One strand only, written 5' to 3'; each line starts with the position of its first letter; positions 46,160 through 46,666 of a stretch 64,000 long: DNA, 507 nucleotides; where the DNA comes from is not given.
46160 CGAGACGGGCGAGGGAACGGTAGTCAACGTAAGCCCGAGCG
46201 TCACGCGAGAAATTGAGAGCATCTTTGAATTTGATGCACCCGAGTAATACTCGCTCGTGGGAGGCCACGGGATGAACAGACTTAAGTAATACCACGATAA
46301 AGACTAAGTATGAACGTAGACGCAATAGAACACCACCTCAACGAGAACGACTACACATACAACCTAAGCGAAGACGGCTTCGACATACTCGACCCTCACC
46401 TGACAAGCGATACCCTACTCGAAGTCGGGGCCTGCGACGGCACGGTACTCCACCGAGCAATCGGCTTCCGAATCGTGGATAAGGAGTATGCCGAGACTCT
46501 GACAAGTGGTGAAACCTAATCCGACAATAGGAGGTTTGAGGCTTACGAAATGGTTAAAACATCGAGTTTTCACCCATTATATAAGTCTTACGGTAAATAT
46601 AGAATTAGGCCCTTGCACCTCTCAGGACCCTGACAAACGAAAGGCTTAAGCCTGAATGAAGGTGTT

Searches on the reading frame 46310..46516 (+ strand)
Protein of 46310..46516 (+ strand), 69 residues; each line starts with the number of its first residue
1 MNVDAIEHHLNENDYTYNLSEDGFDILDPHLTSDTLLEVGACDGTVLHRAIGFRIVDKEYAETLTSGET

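Call 117: find_homologous_proteins(query=window:46310-46516:+, max_evalue=0.001)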
Query window:46310-46516:+ (69 aa): 1 proteins with E <= 0.001 among 1 candidates.
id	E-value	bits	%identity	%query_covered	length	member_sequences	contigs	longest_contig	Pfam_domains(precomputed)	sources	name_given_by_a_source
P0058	3.5e-39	149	100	100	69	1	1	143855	-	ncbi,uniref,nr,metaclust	ncbi:hypothetical protein M199_gp103 [Halogranum tailed virus 1]|uniref:Uncharacterized protein n=1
